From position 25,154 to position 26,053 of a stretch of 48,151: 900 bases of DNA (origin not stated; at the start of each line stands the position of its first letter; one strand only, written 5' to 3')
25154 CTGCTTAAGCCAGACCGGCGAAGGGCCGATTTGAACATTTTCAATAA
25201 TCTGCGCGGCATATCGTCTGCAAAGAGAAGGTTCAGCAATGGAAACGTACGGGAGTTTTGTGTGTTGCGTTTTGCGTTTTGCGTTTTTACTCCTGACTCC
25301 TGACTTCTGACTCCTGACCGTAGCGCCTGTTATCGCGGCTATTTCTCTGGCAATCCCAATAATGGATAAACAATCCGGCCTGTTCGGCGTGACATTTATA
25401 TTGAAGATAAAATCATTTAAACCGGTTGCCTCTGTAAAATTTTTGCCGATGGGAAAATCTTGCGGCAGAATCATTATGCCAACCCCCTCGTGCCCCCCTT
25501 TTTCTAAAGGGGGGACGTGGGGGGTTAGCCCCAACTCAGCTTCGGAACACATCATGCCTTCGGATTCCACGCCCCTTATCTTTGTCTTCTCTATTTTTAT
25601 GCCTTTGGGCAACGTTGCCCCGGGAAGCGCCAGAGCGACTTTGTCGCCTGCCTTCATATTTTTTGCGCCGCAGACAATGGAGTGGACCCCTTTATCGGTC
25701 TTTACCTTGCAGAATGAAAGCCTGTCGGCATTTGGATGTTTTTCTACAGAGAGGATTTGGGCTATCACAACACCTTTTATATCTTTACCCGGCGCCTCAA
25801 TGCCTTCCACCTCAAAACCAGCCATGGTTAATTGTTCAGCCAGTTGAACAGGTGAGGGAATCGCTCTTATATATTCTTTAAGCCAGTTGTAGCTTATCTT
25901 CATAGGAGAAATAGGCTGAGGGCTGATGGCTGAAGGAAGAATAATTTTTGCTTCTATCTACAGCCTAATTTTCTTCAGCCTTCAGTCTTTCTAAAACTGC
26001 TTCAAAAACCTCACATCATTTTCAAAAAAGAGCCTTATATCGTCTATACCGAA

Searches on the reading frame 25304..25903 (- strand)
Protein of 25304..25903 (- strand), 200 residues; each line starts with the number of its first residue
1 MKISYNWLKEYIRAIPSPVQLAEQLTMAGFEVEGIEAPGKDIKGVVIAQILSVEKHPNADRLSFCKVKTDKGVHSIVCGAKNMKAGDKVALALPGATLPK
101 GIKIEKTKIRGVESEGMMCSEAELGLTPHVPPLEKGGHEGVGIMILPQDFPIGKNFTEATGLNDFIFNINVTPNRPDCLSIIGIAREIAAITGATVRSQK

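Call 112: search_solved_structures(query=window:25304-25903:-, show_alignments=1)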
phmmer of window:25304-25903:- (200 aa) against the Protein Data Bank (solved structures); distinct sequences matched with E-value up to 0.001: 15.
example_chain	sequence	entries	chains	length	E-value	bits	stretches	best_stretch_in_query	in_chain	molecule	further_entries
6p8t_A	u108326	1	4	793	2e-41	145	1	1-192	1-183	Phenylalanine--tRNA ligase beta subunit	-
7n8y_B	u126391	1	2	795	1.9e-40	141.8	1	1-196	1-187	Phenylalanine--tRNA ligase beta subunit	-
3pco_B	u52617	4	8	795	6.5e-40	140.1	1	1-192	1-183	Phenylalanyl-tRNA synthetase, beta chain | Phenylalanine--tRNA ligase beta subunit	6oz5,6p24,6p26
2rhs_B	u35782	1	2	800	1.5e-39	138.9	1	1-192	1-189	Phenylalanyl-tRNA synthetase beta chain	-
4p71_A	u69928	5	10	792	3.6e-38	134.4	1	1-192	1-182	Phenylalanine--tRNA ligase beta subunit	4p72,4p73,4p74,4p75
2rhq_B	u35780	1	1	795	2.1e-32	115.6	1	1-192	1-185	Phenylalanyl-tRNA synthetase beta chain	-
1b70_B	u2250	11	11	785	2.6e-24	89.2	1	1-196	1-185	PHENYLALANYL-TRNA SYNTHETASE | PROTEIN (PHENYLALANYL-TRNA SYNTHETASE) | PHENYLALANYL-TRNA SYNTHETASE BETA CHAIN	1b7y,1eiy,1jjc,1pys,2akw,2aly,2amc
2iy5_B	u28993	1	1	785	2.6e-24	89.2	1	1-196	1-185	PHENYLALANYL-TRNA SYNTHETASE BETA CHAIN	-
7k9m_B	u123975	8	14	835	4.6e-23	85.1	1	1-190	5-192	Phenylalanine--tRNA ligase beta subunit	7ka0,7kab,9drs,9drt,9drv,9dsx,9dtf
7k98_B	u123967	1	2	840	4.7e-23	85.1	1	1-190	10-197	Phenylalanine--tRNA ligase beta subunit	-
7daw_B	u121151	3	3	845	4.7e-23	85.1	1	1-190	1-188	Phenylalanine--tRNA ligase beta subunit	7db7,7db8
3bu2_A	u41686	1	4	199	5.6e-20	75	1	45-158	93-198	Putative tRNA-binding protein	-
1ntg_A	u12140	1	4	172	0.00016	24.6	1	46-144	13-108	Tyrosyl-tRNA synthetase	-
1mkh_A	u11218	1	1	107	0.00021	24.2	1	47-120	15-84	C-terminal domain of Methionyl-tRNA synthetase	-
2e8g_A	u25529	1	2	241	0.00028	23.8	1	44-134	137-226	Hypothetical protein PH0536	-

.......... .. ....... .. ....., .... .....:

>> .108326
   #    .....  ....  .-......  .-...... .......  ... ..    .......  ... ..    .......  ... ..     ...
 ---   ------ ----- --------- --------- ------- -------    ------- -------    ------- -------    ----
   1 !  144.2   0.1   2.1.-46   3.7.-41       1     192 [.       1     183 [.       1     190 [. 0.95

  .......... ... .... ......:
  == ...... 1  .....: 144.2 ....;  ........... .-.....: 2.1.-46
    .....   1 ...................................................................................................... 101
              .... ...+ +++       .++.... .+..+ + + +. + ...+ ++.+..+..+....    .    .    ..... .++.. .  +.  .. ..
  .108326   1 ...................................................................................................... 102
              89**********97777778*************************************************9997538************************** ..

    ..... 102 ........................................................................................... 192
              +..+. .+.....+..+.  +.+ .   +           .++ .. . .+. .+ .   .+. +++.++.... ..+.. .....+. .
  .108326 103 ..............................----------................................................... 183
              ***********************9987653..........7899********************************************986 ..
